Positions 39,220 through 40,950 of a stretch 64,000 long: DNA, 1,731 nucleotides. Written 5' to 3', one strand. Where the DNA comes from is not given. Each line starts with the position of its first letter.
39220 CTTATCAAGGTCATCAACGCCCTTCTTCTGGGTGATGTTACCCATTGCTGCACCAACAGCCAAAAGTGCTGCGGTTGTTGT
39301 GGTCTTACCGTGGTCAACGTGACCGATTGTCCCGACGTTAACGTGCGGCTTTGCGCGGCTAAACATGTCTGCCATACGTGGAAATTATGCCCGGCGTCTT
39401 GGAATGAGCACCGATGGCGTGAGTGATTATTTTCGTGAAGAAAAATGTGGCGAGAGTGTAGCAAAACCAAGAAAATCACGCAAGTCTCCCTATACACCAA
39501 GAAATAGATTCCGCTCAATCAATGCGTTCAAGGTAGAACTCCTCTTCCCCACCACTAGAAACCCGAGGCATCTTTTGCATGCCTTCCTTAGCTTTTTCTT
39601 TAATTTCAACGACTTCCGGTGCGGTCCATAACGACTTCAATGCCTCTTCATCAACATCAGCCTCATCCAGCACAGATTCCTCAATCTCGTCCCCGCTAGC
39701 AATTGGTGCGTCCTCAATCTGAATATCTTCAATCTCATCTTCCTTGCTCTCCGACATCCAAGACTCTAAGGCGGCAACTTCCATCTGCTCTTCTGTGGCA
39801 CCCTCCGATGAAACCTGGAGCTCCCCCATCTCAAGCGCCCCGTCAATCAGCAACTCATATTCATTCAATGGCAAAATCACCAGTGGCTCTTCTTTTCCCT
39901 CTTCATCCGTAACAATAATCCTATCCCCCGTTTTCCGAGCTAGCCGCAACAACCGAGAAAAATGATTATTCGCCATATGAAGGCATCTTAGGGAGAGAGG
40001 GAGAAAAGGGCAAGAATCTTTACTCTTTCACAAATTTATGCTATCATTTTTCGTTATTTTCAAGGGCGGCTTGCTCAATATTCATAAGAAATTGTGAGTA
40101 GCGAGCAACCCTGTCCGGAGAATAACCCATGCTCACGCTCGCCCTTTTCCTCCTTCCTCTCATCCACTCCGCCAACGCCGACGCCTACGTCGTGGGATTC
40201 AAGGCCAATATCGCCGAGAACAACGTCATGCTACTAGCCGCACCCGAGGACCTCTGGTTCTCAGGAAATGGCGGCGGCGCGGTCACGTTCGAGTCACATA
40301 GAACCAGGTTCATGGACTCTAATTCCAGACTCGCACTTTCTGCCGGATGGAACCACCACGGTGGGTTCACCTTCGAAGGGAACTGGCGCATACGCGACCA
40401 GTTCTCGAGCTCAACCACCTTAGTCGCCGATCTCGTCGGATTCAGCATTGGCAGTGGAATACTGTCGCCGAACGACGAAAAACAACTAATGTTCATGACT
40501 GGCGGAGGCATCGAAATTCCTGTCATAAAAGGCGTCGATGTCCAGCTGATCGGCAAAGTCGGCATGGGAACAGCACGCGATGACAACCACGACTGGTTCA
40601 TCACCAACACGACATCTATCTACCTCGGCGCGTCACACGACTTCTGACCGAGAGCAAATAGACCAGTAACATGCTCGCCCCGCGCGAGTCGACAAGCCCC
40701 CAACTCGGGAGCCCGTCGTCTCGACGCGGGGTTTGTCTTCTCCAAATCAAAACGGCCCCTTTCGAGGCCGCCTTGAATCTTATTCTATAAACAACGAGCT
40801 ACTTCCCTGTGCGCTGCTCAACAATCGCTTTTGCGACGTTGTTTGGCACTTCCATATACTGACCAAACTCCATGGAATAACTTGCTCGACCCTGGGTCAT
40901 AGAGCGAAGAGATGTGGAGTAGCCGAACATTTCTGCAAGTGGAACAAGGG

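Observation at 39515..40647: Two unrelated genes (acidic protein; GC-rich secreted beta-rich protein on the opposite strand) split the str operon between fusA and tuf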

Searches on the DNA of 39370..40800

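Call 83: search_rna_families(source=window, start=39370, end=40800, threshold=evalue, max_evalue=1)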
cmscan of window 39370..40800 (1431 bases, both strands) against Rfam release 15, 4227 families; matches with E-value up to 1: 0.
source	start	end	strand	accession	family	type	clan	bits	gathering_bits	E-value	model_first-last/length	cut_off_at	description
